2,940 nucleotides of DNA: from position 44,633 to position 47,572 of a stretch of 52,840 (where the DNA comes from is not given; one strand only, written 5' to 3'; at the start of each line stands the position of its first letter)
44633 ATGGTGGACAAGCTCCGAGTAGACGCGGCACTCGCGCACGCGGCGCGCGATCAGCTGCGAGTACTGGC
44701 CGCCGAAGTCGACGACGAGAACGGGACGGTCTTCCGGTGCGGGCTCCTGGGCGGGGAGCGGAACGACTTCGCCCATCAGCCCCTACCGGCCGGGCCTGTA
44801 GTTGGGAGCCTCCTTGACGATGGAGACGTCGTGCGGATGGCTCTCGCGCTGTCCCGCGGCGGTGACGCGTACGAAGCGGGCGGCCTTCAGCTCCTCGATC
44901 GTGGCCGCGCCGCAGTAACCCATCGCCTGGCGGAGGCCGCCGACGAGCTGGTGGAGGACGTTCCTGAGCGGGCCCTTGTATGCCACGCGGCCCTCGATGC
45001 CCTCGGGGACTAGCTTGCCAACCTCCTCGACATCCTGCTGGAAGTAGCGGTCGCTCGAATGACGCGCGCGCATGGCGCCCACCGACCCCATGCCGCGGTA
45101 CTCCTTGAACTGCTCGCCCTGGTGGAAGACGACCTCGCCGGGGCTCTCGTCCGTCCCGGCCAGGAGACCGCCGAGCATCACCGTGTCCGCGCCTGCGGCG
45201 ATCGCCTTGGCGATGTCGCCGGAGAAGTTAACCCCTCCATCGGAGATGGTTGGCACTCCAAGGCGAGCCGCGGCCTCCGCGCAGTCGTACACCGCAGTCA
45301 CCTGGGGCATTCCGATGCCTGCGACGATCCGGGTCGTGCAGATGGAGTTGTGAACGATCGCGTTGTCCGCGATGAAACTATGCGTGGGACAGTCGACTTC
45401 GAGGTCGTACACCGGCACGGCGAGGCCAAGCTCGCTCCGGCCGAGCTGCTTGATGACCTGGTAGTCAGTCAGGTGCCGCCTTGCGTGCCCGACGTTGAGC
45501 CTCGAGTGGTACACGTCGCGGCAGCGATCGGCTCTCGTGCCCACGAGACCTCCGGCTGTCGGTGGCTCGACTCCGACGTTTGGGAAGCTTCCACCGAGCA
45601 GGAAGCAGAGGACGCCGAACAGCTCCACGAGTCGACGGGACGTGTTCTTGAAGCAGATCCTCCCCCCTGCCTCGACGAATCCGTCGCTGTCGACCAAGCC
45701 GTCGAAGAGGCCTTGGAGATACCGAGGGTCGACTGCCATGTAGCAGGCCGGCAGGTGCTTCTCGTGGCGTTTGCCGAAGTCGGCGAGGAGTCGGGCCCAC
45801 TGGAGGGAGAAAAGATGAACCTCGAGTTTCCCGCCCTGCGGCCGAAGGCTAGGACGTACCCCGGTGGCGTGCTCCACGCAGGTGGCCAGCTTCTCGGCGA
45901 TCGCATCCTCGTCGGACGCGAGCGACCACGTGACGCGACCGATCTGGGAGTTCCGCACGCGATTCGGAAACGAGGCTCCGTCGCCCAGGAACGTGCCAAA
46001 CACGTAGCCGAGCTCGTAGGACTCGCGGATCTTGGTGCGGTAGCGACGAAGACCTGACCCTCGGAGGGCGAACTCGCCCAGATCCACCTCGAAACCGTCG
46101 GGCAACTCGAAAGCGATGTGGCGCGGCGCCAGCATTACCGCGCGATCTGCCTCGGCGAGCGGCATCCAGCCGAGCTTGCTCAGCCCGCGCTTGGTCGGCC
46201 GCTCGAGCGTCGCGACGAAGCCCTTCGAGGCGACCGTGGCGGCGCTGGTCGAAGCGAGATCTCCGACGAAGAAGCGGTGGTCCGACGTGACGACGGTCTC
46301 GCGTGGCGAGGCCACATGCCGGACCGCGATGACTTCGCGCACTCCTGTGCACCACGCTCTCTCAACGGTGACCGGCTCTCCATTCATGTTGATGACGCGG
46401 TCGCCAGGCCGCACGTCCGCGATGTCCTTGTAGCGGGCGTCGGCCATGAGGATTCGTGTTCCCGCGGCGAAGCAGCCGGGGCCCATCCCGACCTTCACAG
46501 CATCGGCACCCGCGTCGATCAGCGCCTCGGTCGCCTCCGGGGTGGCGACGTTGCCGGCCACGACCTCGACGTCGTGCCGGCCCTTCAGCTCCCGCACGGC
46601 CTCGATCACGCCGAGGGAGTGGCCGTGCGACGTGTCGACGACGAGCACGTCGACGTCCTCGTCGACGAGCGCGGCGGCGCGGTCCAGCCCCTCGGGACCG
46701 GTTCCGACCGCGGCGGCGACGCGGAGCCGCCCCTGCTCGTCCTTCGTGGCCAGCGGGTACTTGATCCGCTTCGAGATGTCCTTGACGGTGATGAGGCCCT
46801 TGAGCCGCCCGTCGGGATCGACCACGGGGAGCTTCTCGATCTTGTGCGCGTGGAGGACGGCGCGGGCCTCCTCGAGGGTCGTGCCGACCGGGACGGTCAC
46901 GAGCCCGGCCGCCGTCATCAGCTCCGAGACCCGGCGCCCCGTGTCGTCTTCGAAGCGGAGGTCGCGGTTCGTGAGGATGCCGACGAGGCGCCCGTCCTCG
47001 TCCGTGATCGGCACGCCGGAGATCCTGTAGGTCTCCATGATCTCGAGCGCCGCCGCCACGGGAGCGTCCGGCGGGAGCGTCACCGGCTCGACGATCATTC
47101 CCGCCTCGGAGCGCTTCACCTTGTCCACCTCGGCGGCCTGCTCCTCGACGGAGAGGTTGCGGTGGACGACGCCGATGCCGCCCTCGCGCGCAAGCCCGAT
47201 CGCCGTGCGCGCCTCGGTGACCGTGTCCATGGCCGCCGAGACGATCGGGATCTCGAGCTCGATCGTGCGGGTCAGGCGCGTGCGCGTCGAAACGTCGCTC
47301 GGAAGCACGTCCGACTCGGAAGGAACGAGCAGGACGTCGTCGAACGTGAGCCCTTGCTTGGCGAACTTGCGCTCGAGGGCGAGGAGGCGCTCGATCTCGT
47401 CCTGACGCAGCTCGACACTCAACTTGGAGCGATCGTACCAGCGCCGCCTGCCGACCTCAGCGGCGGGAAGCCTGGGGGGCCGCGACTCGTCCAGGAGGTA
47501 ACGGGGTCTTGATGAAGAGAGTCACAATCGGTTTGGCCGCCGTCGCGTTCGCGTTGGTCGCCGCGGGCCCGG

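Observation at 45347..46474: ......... intein inside the catalytic loop of IMP dehydrogenase (GuaB)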

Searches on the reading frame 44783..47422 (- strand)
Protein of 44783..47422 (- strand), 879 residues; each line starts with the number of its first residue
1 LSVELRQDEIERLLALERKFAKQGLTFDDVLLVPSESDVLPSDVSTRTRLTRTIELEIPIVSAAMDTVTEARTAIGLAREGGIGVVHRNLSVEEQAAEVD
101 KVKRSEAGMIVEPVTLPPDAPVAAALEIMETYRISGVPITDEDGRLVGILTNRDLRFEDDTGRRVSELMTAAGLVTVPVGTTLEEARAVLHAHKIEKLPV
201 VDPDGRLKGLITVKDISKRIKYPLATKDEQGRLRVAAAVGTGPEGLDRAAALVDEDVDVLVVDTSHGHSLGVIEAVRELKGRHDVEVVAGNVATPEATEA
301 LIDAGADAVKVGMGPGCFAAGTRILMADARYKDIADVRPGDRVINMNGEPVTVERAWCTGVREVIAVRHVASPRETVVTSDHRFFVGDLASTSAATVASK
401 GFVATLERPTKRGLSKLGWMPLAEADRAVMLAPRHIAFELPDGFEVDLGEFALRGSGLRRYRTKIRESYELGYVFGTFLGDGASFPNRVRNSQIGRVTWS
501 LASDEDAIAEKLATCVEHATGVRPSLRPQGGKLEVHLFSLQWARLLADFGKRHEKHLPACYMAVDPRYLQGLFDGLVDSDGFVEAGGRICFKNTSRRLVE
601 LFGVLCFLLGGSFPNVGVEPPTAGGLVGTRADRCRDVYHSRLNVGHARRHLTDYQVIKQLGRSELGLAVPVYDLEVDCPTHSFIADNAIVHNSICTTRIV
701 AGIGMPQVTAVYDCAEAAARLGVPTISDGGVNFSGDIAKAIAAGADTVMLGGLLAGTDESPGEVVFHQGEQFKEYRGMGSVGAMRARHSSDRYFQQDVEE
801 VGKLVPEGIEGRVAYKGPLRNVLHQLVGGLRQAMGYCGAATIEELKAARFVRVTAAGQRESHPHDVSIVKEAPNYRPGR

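Call 4: search_protein_families(library=pfam, proteins=[window:44783-47422:-], max_evalue=0.1)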
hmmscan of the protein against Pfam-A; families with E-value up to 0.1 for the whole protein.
window:44783-47422:- (879 aa): 8 families
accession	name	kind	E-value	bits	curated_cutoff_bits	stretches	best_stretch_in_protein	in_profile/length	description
PF00478.31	IMPDH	-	6.5e-152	505.9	25.6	2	693-864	178-345/345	IMP dehydrogenase / GMP reductase domain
PF00571.33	CBS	-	3.9e-26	91.6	24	2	109-156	5-52/57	CBS domain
PF05203.21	Hom_end_hint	-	1.5e-06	28.8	32.1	1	317-376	1-59/228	Hom_end-associated Hint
PF01070.24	FMN_dh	-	8.3e-06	25.5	24.9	1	713-752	265-303/350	FMN-dependent dehydrogenase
PF03060.21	NMO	-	8.5e-05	22.5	28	1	713-767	193-238/331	Nitronate monooxygenase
PF14890.11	Intein_splicing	-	0.00029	21.1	35.8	1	344-692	24-155/155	Intein splicing domain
PF14623.11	Vint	-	0.0071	16.6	27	1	316-363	1-47/166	Hint-domain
PF01079.26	Hint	-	0.021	14.8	29.7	1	315-352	11-50/213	Hint module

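Call 5: search_protein_families(library=ncbifam, proteins=[window:44783-47422:-], max_evalue=0.1)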
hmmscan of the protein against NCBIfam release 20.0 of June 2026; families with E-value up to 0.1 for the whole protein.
window:44783-47422:- (879 aa): 47 families (the best 25 are shown)
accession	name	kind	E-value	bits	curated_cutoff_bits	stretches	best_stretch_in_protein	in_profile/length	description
TIGR01302.1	IMP_dehydrog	equivalog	4.5e-181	602.6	481.5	2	24-327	1-307/450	IMP dehydrogenase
NF005311.0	PRK06843.1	equivalog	1e-115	386.9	779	3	689-867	223-401/404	inosine 5-monophosphate dehydrogenase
NF005869.0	PRK07807.1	equivalog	1.1e-90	305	549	2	19-327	7-310/479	GuaB1 family IMP dehydrogenase-related protein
NF052358.1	GMPRedGuaB1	equivalog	3.4e-89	300.2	675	2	19-329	7-312/479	GMP reductase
NF005493.0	PRK07107.1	equivalog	1.5e-84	284.3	585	2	22-318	7-318/502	IMP dehydrogenase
TIGR01303.1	IMP_DH_rel_1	equivalog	3.1e-78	263.8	562.75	2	23-325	10-306/475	GuaB1 family IMP dehydrogenase-related protein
NF003470.0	PRK05096.1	equivalog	6.8e-57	193.2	397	3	689-855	180-338/347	GMP reductase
TIGR01305.1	GMP_reduct_1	equivalog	1.2e-51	175.8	492.15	2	689-855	179-337/343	GMP reductase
NF003966.0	PRK05458.1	equivalog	1.4e-42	146.1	344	3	689-854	170-318/327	GMP reductase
TIGR01306.1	GMP_reduct_2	equivalog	4.6e-38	131.5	465.65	3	688-853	165-313/321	GMP reductase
TIGR01304.1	IMP_DH_rel_2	equivalog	2.9e-28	99.2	342.1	3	692-846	217-359/365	GuaB3 family IMP dehydrogenase-related protein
NF011449.0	PRK14869.2-5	equivalog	2.9e-11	43.1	411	1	161-224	65-128/451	putative manganese-dependent inorganic diphosphatase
NF011447.0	PRK14869.2-3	equivalog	5.3e-10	38.5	522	2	172-226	76-130/540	putative manganese-dependent inorganic diphosphatase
NF011443.0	PRK14869.1-5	equivalog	5.1e-09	35.1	335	1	163-219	69-124/546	putative manganese-dependent inorganic diphosphatase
NF011445.0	PRK14869.2-1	equivalog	1.4e-08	33.7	483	1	164-230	69-132/548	putative manganese-dependent inorganic diphosphatase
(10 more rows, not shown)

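Call 11: list_cluster_members(proteins=[window:44783-47422:-, window:43196-44776:-, window:48062-49021:-])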
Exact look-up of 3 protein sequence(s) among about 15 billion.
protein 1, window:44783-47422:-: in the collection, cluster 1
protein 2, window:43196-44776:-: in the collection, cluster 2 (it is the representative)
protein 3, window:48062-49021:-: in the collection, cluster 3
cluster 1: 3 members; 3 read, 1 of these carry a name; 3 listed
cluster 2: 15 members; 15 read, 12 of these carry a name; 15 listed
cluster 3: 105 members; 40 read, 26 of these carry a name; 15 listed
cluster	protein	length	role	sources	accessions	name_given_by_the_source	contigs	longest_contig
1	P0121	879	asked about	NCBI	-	-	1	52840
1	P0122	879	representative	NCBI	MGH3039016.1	MAG: IMP dehydrogenase [Gaiellaceae bacterium]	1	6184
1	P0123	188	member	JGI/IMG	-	-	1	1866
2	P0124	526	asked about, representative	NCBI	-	-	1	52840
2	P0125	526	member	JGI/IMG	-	GMP synthase (glutamine-hydrolysing)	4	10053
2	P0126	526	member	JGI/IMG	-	GMP synthase (glutamine-hydrolysing)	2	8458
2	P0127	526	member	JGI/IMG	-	GMP synthase (glutamine-hydrolysing)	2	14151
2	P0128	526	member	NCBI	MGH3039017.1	MAG: glutamine-hydrolyzing GMP synthase [Gaiellaceae bacterium]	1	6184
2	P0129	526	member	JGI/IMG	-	GMP synthase (glutamine-hydrolysing)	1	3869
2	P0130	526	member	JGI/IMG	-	GMP synthase (glutamine-hydrolysing)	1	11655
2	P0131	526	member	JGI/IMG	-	GMP synthase (glutamine-hydrolysing)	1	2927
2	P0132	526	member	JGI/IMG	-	GMP synthase (glutamine-hydrolysing)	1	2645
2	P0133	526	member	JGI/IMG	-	GMP synthase (glutamine-hydrolysing)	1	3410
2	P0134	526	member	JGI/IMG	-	GMP synthase (glutamine-hydrolysing)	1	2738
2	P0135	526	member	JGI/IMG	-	GMP synthase (glutamine-hydrolysing)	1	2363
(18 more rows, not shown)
